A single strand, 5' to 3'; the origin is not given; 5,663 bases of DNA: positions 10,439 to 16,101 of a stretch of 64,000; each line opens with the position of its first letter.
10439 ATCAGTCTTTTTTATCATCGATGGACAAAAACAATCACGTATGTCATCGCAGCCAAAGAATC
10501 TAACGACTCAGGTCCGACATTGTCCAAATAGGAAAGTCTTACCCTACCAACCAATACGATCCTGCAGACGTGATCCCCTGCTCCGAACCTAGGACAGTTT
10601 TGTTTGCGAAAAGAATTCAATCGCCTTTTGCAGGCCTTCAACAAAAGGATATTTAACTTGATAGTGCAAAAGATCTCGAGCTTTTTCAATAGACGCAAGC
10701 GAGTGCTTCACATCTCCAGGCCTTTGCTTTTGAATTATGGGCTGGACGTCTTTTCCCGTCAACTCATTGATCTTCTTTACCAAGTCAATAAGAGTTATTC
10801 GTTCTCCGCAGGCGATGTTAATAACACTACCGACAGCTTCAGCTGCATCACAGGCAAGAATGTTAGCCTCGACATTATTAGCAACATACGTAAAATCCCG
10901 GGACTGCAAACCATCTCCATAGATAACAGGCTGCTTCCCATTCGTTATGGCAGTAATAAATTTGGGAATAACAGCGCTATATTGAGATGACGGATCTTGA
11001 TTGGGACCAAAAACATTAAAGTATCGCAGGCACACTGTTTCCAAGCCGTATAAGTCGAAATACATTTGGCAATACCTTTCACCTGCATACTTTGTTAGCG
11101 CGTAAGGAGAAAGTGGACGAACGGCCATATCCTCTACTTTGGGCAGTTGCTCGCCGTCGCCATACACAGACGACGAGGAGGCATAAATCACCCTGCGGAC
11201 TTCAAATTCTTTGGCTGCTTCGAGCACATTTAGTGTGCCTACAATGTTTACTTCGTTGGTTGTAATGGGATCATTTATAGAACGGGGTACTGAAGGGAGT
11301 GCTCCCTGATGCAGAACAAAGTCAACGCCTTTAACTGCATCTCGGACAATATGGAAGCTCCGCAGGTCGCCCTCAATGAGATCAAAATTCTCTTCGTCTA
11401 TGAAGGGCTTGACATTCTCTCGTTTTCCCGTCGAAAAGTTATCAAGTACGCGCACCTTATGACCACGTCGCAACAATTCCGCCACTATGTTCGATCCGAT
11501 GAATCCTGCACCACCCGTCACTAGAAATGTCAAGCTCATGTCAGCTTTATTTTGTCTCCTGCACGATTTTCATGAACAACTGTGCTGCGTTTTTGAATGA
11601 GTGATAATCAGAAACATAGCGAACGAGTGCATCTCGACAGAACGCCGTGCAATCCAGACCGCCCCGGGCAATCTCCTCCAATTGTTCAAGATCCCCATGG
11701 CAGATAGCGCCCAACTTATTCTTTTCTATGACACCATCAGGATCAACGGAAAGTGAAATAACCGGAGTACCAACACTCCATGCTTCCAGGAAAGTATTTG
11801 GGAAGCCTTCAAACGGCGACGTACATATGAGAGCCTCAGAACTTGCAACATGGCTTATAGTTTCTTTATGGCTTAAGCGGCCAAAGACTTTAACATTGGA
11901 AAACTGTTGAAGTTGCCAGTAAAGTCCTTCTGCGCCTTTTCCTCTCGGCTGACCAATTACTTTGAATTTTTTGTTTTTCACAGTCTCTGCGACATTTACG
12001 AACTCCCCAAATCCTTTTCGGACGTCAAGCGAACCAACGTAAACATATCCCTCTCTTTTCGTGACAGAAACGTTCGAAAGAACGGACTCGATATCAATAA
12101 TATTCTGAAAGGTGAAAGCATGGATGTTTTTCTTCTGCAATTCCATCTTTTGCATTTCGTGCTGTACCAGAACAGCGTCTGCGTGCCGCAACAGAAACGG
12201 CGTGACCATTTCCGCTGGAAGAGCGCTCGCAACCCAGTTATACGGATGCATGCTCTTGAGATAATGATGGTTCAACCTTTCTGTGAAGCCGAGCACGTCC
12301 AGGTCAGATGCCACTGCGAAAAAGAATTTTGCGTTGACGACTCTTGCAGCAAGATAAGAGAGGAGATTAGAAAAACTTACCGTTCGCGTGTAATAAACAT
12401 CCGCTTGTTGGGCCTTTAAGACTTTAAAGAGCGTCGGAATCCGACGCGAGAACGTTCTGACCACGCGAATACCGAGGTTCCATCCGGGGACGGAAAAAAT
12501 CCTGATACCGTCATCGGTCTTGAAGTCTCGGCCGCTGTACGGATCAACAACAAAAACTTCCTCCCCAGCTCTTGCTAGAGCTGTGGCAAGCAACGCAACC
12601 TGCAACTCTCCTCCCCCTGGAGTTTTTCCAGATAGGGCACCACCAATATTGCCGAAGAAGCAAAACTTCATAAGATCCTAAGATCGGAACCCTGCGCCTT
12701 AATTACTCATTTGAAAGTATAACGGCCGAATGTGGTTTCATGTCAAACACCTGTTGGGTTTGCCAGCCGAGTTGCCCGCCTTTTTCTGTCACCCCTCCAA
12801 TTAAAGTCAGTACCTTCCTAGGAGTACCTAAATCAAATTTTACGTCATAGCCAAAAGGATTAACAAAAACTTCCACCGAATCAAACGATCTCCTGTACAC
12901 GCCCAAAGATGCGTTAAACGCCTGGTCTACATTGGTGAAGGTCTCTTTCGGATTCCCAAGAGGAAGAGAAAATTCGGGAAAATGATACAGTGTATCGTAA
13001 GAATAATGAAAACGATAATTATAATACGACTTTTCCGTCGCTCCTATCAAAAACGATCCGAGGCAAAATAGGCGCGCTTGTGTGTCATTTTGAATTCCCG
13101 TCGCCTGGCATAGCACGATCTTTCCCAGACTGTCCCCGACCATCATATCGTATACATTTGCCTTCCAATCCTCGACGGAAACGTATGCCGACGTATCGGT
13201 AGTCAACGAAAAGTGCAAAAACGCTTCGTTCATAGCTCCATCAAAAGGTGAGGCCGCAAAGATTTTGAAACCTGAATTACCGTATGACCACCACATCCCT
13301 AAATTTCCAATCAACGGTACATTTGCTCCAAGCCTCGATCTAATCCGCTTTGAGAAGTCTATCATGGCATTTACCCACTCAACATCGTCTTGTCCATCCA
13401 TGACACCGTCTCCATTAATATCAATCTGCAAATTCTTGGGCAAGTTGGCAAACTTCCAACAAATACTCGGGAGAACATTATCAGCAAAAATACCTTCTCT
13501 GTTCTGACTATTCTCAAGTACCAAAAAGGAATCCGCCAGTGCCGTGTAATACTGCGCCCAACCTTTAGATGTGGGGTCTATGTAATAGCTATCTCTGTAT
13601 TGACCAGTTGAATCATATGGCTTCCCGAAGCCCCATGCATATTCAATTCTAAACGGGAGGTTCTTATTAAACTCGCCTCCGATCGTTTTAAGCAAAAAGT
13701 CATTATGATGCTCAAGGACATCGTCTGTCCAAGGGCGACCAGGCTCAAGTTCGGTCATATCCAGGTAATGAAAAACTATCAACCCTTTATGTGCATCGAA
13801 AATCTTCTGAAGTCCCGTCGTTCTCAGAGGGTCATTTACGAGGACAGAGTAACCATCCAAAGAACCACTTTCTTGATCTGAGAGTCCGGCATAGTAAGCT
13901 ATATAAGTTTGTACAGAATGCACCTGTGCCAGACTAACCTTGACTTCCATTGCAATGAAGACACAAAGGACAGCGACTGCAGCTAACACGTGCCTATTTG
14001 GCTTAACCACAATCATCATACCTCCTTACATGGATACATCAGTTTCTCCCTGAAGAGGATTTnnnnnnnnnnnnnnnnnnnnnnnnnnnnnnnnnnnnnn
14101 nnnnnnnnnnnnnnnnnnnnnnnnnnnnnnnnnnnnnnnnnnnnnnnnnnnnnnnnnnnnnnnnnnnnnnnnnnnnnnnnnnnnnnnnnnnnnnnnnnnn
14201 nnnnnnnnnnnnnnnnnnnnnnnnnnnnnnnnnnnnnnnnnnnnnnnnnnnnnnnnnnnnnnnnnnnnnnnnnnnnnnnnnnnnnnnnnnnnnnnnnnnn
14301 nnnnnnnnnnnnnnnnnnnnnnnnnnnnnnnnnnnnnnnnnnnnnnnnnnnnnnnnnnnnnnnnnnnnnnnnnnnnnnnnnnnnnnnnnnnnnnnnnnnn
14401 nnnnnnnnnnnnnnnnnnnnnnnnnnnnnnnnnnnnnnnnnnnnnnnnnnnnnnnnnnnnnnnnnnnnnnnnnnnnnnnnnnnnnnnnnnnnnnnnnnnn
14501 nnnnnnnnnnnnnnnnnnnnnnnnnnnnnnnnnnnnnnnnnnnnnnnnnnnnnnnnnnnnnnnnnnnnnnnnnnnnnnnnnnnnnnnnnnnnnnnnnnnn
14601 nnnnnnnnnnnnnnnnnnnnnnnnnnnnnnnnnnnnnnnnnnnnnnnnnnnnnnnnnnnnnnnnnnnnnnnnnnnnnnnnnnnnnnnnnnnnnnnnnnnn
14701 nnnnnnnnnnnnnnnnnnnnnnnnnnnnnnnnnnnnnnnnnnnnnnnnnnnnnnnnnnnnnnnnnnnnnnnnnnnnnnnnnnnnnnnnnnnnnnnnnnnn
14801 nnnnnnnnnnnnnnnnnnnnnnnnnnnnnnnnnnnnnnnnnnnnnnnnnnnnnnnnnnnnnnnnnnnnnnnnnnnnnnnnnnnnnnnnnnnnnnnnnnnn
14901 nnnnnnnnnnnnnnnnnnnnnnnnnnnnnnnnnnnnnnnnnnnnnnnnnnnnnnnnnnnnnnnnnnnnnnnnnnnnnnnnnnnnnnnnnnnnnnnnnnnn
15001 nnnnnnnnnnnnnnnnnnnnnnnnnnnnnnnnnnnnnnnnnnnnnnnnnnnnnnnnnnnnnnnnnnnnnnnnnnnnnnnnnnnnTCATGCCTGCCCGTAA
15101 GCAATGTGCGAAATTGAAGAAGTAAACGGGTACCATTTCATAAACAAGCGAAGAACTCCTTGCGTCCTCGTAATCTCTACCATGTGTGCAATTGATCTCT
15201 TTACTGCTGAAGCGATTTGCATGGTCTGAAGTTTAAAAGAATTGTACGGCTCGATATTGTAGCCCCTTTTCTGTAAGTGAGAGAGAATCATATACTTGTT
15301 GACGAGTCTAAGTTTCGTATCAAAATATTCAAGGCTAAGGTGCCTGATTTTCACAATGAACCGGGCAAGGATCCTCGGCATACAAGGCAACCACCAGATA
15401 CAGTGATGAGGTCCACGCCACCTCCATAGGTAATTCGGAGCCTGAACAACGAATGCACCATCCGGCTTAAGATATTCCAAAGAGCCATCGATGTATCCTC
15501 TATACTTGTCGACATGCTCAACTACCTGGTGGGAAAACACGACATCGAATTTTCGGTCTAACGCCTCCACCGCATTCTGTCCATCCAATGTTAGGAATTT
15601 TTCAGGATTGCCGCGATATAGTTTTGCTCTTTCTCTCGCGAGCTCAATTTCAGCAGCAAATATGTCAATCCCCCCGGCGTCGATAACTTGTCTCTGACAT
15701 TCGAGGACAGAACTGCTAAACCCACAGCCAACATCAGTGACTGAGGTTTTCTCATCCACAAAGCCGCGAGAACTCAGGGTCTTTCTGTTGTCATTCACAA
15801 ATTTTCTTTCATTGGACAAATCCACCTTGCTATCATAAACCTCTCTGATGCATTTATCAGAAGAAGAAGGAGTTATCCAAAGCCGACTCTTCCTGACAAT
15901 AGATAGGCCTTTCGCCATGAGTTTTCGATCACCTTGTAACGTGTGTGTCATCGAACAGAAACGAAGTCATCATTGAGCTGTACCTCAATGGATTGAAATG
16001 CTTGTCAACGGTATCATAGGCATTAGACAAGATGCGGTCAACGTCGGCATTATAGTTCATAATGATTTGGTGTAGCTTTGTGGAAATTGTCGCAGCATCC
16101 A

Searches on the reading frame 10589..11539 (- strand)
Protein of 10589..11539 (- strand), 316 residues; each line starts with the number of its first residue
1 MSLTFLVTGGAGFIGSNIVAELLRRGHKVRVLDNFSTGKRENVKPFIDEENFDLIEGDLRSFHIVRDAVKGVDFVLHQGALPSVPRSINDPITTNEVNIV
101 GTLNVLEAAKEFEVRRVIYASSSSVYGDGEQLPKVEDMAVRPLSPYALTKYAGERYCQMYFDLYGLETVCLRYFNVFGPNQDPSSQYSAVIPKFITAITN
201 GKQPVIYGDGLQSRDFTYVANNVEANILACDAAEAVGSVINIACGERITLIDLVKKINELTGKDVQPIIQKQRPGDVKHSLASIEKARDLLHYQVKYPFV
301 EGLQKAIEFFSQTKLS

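Call 91: search_protein_families(library=pfam, proteins=[window:10589-11539:-], max_evalue=0.00001)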
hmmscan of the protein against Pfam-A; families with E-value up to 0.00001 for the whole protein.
window:10589-11539:- (316 aa): 8 families
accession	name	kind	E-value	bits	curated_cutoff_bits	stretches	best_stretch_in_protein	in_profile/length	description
PF01370.27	Epimerase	-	7.3e-65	219.2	20.9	1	6-243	2-240/240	NAD dependent epimerase/dehydratase family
PF16363.11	GDP_Man_Dehyd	-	1.1e-57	196.5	27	1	6-305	1-331/332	GDP-mannose 4,6 dehydratase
PF01073.25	3Beta_HSD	-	6.3e-31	107.9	22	1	6-231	1-230/280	3-beta hydroxysteroid dehydrogenase/isomerase family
PF02719.21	Polysacc_synt_2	-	4.3e-21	75.8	20.2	1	6-266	2-252/293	Polysaccharide biosynthesis protein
PF13460.12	NAD_binding_10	-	2.3e-13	50.8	27.2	1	9-157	1-131/184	NAD(P)H-binding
PF07993.18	NAD_binding_4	-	7.9e-13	48.6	20.1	1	7-210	1-242/258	Male sterility protein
PF04321.23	RmlD_sub_bind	-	4.4e-11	42.8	27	1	5-180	3-155/287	RmlD substrate binding domain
PF05368.20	NmrA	-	8.6e-09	35.8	27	1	4-122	4-107/298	NmrA-like family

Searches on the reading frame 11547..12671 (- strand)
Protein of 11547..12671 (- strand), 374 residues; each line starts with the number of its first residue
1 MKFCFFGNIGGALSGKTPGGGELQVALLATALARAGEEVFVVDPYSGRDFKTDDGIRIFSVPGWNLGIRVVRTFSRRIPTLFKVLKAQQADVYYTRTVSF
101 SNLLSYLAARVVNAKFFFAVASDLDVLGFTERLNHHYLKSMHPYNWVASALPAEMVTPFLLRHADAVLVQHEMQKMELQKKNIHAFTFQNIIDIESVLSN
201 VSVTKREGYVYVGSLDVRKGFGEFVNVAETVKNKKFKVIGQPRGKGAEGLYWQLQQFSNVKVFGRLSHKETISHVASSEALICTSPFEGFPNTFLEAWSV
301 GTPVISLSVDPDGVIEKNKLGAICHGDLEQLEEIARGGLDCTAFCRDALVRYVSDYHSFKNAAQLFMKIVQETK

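Call 91: search_protein_families(library=pfam, proteins=[window:11547-12671:-], max_evalue=0.00001)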
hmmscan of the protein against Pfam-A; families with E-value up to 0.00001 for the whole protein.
window:11547-12671:- (374 aa): 4 families
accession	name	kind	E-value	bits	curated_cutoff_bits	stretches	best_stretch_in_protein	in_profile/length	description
PF13692.12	Glyco_trans_1_4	-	1.7e-13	51.4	27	1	209-331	4-132/142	Glycosyl transferases group 1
PF00534.26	Glycos_transf_1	-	2.1e-12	47.4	26.4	1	204-323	13-139/172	Glycosyl transferases group 1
PF13579.12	Glyco_trans_4_4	-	1.4e-09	38.9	29.7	1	19-181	1-145/158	Glycosyl transferase 4-like domain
PF13439.12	Glyco_transf_4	-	1.3e-07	32.3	28.5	1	18-193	1-167/170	Glycosyltransferase Family 4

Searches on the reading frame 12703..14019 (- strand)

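Call 91: search_protein_families(library=pfam, proteins=[window:12703-14019:-], max_evalue=0.00001)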
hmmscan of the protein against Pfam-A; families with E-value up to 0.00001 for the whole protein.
window:12703-14019:- (438 aa): 1 family
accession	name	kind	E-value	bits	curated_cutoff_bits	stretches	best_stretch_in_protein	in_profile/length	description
PF14885.12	GHL15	-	5.5e-15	56.5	27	1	142-380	60-268/271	Hypothetical glycosyl hydrolase family 15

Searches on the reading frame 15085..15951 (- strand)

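Call 91: search_protein_families(library=pfam, proteins=[window:15085-15951:-], max_evalue=0.00001)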
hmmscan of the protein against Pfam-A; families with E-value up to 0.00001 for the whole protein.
window:15085-15951:- (288 aa): 5 families
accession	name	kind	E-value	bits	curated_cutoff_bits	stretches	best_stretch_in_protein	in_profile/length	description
PF08242.18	Methyltransf_12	-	1.3e-11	45.5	30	1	73-166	2-97/98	Methyltransferase domain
PF13489.12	Methyltransf_23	-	3.9e-11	43.4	27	1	52-181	9-128/164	Methyltransferase domain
PF08241.18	Methyltransf_11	-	5.6e-11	43.4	21.2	1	73-169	2-95/95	Methyltransferase domain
PF13847.12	Methyltransf_31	-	1.7e-10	41.2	27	1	67-173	3-113/145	Methyltransferase domain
PF13649.12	Methyltransf_25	-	9.4e-09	36.3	27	1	71-165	1-97/97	Methyltransferase domain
